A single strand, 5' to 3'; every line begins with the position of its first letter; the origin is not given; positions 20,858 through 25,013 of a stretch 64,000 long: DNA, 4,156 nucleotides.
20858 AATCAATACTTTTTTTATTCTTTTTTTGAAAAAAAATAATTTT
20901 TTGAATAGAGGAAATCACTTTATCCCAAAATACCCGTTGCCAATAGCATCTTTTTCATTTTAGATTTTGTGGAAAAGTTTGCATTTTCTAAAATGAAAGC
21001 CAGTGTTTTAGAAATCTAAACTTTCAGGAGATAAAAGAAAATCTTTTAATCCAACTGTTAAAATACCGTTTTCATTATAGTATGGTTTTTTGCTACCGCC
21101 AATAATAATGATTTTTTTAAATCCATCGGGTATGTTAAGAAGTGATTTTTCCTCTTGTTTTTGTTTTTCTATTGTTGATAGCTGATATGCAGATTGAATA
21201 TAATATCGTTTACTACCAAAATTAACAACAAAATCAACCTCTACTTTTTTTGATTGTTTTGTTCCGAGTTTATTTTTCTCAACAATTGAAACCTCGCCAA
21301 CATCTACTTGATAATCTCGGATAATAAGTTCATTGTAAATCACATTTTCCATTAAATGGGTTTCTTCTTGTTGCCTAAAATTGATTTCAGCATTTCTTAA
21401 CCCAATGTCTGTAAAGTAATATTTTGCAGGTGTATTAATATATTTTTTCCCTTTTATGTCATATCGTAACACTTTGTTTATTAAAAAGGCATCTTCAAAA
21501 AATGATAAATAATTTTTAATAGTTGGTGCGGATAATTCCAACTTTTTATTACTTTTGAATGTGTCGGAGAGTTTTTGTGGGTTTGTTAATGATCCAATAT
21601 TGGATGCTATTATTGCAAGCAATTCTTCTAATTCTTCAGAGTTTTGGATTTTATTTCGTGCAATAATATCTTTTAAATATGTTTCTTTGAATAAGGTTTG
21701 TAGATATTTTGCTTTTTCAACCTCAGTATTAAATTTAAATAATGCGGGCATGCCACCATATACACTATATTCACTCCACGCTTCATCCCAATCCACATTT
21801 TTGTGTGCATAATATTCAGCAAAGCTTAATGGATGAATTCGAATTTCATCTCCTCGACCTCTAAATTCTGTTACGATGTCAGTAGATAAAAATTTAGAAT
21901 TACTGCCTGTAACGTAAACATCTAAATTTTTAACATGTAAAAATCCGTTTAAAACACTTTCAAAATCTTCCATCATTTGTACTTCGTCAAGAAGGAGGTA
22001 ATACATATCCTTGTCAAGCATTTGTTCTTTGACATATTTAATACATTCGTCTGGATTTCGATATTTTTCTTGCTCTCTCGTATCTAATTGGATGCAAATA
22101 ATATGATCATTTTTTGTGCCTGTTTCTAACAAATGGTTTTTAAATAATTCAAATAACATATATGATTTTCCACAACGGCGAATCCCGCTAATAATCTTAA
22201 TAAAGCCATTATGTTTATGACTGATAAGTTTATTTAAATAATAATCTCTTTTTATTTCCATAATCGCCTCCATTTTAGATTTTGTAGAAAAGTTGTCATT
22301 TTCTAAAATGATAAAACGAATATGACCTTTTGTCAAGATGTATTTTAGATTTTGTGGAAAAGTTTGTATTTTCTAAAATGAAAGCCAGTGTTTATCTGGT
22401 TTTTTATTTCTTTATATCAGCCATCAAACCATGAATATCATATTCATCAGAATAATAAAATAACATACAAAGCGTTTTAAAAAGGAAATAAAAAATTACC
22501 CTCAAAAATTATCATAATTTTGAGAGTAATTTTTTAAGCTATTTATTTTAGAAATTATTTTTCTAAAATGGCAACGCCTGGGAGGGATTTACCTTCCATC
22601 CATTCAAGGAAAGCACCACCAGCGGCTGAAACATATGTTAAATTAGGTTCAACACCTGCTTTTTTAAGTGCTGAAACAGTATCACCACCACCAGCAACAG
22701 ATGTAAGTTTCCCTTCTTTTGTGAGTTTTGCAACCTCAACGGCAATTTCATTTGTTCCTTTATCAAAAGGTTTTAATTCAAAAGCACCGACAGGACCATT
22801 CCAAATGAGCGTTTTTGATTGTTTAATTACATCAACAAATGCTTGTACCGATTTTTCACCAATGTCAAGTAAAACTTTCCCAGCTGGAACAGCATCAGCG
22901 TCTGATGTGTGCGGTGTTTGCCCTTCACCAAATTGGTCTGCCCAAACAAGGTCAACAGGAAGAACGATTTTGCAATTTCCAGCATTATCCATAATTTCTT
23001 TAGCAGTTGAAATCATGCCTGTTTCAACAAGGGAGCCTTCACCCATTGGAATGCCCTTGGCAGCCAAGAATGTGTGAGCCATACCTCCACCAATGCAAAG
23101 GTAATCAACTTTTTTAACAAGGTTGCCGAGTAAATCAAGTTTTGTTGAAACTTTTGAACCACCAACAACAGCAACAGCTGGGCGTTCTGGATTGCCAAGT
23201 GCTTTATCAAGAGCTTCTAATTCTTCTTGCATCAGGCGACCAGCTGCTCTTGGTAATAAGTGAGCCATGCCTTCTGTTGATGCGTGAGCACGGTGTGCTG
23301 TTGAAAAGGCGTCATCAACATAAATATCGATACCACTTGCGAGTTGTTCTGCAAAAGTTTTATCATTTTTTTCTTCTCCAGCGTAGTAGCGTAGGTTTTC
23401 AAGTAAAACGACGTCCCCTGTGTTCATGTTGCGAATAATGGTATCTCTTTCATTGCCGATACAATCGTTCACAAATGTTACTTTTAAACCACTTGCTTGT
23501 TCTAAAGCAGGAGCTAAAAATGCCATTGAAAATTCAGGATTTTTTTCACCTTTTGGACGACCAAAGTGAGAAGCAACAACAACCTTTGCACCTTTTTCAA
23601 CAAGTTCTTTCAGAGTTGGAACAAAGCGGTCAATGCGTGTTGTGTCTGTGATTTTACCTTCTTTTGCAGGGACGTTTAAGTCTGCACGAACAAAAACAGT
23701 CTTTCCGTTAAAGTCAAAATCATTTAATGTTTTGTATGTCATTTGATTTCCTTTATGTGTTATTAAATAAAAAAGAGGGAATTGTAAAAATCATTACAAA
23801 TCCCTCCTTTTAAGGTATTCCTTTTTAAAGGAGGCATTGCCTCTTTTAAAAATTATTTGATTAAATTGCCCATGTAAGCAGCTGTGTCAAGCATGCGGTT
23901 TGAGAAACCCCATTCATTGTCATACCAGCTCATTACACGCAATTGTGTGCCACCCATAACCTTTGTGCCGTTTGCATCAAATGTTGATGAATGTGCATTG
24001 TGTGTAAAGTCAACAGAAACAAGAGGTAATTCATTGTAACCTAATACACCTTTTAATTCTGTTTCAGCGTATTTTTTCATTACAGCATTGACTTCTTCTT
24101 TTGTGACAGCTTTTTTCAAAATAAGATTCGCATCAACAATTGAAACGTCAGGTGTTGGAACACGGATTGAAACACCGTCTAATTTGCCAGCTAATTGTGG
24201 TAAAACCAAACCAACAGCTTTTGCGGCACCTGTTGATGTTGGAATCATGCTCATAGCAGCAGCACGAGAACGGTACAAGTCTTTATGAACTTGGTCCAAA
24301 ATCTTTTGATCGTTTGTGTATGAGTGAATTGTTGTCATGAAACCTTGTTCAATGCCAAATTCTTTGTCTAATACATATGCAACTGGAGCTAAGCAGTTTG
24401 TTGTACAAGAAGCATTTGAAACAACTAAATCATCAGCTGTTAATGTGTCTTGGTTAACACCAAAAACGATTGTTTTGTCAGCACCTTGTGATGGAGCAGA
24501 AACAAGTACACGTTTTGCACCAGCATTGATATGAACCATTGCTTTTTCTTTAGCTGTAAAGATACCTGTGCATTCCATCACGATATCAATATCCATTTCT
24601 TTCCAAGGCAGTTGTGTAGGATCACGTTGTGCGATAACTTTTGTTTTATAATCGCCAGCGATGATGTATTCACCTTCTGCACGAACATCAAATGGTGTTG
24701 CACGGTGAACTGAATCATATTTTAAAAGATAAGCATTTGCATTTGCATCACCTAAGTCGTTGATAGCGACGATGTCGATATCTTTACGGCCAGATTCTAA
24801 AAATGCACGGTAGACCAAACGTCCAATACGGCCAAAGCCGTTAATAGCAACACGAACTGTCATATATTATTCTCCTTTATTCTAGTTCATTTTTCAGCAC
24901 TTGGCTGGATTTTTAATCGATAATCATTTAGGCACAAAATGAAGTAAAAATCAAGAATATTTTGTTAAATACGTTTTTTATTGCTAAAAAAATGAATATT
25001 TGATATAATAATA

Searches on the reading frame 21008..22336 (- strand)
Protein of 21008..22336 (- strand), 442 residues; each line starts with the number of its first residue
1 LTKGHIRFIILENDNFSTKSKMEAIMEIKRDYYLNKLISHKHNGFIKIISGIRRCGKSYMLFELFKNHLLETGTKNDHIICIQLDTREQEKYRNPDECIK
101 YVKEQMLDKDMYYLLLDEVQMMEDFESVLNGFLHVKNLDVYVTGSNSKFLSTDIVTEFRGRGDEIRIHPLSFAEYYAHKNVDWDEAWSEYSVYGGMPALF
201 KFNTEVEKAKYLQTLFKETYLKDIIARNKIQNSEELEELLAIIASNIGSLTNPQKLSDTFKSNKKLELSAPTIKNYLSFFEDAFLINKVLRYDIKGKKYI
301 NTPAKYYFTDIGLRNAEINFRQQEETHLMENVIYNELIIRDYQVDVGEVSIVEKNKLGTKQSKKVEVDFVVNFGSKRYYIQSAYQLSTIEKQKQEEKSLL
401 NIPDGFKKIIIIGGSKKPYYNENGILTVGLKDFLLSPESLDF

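Call 88: search_protein_families(library=pfam, proteins=[window:21008-22336:-], max_evalue=0.00001)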
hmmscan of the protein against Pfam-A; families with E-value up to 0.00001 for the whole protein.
window:21008-22336:- (442 aa): 2 families
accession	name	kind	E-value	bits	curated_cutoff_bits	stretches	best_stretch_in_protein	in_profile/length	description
PF13173.12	AAA_14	-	2.3e-32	112.1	27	1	46-175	4-128/129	AAA domain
PF13635.12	DUF4143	-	4.5e-19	69.2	28.1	1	222-381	2-156/160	Domain of unknown function (DUF4143)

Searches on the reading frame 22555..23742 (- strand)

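Call 89: search_protein_families(library=pfam, proteins=[window:22555-23742:-], max_evalue=0.00001)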
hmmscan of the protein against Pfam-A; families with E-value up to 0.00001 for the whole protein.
window:22555-23742:- (395 aa): 1 family
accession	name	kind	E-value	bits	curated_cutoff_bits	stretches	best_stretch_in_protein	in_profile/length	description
PF00162.24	PGK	-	2.3e-145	484.8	27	1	6-385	1-379/379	Phosphoglycerate kinase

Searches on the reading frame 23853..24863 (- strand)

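Call 89: search_protein_families(library=pfam, proteins=[window:23853-24863:-], max_evalue=0.00001)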
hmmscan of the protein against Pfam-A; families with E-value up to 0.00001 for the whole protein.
window:23853-24863:- (336 aa): 2 families
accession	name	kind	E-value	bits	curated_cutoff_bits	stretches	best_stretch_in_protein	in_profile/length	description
PF02800.25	Gp_dh_C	-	3.5e-65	218.9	24.4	1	158-314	1-158/158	Glyceraldehyde 3-phosphate dehydrogenase, C-terminal domain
PF00044.30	Gp_dh_N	-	2e-36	124.8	31.7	1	3-104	1-100/101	Glyceraldehyde 3-phosphate dehydrogenase, NAD binding domain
